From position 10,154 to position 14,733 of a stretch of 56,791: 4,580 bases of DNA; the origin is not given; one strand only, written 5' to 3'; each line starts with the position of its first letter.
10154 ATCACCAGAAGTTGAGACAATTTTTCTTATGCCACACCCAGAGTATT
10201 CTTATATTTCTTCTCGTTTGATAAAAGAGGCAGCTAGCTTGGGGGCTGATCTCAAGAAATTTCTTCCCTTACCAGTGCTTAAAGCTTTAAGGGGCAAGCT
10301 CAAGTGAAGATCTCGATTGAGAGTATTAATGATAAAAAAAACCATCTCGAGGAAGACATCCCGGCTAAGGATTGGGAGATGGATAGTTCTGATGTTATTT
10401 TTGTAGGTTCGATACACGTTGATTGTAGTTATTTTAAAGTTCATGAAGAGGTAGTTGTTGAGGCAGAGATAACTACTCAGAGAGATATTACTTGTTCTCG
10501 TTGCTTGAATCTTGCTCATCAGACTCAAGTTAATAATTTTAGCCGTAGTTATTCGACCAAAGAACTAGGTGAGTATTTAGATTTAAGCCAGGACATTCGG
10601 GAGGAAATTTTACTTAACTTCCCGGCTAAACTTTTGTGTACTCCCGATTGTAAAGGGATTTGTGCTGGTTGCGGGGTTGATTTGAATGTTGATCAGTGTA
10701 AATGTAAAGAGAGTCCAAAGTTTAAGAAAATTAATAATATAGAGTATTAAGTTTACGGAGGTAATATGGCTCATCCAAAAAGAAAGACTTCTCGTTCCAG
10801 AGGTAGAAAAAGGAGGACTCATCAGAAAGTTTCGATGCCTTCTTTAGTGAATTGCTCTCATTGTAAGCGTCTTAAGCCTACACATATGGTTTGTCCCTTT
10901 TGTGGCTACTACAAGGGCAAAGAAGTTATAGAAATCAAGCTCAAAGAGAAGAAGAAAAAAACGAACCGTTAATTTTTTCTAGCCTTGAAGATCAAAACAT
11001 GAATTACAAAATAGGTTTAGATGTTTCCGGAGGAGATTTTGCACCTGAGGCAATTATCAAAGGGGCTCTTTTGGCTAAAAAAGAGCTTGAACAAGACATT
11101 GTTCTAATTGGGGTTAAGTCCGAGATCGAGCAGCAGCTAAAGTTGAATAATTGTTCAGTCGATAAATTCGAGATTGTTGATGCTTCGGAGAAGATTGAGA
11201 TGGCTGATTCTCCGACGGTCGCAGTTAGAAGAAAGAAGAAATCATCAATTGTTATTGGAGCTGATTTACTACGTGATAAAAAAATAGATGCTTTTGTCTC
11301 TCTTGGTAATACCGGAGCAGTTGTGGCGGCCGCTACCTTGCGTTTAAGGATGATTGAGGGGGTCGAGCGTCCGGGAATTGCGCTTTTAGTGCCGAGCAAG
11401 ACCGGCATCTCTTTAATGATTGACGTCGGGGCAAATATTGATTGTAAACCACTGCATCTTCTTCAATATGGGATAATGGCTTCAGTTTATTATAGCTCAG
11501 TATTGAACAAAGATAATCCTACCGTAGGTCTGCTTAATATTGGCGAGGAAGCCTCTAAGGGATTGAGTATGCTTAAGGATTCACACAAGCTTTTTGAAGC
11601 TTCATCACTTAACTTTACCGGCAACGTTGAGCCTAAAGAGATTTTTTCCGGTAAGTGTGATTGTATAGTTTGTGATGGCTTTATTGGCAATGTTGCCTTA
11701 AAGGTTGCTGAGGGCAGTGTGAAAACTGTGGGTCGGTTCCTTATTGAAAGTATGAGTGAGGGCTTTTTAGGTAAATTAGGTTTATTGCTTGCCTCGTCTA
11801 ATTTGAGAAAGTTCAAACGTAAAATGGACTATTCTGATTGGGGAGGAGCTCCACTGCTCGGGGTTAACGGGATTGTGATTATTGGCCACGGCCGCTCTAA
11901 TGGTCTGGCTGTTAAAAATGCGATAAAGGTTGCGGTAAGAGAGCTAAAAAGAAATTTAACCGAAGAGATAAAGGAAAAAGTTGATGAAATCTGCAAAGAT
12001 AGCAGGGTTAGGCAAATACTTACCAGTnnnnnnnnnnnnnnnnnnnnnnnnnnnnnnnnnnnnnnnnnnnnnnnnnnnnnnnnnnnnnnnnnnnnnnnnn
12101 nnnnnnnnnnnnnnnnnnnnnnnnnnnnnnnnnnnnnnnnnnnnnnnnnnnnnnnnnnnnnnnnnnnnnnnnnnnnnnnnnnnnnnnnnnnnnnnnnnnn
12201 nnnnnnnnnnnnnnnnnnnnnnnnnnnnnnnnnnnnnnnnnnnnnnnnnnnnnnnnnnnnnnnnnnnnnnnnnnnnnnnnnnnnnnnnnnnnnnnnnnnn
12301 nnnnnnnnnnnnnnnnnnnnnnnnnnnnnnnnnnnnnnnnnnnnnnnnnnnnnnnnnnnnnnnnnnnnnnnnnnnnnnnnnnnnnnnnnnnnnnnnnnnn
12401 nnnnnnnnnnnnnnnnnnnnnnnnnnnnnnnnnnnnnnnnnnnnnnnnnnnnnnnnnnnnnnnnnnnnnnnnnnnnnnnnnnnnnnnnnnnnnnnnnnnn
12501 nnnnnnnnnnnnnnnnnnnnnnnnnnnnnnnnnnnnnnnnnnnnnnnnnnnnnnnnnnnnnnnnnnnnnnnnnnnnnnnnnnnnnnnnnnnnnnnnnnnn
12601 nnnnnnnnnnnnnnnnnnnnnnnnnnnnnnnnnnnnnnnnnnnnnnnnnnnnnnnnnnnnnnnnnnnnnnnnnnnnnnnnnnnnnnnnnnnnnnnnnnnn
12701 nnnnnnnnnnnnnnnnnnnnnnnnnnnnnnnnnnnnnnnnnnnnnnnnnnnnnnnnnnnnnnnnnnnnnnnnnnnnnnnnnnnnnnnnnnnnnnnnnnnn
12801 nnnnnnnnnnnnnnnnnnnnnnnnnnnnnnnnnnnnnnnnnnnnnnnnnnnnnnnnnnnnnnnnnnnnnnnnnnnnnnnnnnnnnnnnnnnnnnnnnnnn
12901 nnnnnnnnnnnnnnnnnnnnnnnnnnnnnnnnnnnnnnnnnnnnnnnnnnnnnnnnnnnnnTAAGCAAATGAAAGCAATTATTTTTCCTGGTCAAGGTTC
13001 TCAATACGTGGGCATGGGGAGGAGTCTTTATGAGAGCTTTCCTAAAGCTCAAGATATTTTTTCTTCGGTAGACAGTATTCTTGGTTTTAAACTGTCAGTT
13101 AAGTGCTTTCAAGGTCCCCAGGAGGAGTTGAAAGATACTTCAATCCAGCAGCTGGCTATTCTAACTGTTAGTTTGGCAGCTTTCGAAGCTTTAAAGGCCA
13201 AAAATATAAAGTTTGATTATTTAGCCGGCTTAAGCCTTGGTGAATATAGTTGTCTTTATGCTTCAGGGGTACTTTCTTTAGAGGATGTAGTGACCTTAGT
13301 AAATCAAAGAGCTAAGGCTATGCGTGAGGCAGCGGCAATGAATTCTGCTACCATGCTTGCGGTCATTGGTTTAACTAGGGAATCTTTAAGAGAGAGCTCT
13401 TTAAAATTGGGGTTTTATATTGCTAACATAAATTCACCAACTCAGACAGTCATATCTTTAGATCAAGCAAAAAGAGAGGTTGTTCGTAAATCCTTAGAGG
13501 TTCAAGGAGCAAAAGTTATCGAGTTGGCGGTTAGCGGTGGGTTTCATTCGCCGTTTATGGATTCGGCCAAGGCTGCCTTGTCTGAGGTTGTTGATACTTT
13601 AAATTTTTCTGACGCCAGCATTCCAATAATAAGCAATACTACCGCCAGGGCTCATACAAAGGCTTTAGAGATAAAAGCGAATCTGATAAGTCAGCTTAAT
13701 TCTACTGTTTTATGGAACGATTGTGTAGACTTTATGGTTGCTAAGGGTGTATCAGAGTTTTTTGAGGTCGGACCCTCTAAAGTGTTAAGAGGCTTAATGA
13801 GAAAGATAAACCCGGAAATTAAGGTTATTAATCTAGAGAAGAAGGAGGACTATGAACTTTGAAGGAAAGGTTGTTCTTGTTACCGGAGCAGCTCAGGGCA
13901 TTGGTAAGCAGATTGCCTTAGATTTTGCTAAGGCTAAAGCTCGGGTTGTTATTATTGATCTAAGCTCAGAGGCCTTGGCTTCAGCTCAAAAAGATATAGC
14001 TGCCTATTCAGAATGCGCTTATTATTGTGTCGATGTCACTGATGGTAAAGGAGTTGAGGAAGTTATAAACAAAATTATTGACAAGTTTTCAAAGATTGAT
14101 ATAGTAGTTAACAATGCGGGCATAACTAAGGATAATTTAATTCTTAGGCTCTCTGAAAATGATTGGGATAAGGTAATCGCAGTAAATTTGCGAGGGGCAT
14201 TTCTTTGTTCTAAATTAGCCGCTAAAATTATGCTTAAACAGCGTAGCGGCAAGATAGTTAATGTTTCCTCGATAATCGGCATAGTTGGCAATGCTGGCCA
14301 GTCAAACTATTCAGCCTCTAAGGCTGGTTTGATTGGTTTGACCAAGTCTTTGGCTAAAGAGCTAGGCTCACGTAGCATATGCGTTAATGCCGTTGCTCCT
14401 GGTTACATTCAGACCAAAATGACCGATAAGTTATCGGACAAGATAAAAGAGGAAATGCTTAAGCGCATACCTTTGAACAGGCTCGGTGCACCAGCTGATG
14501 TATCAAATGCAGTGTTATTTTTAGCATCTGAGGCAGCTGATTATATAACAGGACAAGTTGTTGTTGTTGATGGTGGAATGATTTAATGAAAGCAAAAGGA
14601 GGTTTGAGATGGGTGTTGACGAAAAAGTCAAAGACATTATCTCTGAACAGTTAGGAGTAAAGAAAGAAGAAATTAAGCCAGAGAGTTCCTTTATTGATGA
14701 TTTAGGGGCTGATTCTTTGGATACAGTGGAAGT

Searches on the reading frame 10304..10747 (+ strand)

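Call 48: search_protein_families(library=pfam, proteins=[window:10304-10747:+], max_evalue=0.00001)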
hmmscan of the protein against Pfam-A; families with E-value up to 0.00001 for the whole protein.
window:10304-10747:+ (148 aa): 1 family
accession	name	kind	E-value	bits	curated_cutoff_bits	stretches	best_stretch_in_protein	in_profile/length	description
PF02620.22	YceD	-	6.3e-13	49.3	33.2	1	90-144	57-116/119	Large ribosomal RNA subunit accumulation protein YceD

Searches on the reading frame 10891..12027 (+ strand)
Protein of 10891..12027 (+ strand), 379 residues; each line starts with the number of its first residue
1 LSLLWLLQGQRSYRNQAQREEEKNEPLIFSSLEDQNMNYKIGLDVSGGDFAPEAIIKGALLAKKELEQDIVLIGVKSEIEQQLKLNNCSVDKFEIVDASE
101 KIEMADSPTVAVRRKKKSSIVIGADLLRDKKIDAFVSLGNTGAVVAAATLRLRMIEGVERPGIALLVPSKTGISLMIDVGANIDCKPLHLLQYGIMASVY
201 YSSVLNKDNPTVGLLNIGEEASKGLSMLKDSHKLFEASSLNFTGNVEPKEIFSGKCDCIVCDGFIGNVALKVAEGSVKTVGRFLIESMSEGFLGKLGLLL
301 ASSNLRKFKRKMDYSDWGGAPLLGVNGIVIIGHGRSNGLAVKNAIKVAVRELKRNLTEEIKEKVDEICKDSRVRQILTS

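Call 48: search_protein_families(library=pfam, proteins=[window:10891-12027:+], max_evalue=0.00001)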
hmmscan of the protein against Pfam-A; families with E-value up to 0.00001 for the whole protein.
window:10891-12027:+ (379 aa): 1 family
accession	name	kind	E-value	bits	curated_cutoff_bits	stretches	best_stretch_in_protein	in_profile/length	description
PF02504.20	FA_synthesis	-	1.4e-104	350.1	29.1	1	40-356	2-321/324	Fatty acid synthesis protein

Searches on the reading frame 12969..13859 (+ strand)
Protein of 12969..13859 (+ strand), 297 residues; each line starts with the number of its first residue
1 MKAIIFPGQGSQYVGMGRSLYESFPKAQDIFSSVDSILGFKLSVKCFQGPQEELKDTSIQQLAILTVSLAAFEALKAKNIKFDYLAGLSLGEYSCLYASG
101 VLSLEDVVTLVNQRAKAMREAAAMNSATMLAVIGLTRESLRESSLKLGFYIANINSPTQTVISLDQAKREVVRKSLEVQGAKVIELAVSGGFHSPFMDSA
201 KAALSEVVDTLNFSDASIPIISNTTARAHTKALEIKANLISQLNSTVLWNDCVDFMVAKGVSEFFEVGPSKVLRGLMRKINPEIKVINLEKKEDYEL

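Call 48: search_protein_families(library=pfam, proteins=[window:12969-13859:+], max_evalue=0.00001)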
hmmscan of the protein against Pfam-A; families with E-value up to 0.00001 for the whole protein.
window:12969-13859:+ (297 aa): 1 family
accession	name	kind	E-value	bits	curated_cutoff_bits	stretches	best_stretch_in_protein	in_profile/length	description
PF00698.26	Acyl_transf_1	-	3.9e-33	115.7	32.7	1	5-273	3-271/319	Acyl transferase domain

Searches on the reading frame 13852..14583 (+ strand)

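Call 48: search_protein_families(library=pfam, proteins=[window:13852-14583:+], max_evalue=0.00001)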
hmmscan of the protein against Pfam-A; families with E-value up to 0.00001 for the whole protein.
window:13852-14583:+ (244 aa): 3 families
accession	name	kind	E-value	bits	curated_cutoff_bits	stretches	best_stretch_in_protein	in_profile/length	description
PF13561.12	adh_short_C2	-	8.9e-71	238.6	27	1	12-243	1-235/236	Enoyl-(Acyl carrier protein) reductase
PF00106.31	adh_short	-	1.7e-62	210.9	26.6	1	6-197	1-193/195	short chain dehydrogenase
PF08659.16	KR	-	4.9e-20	72.6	22.6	1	8-178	3-173/180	KR domain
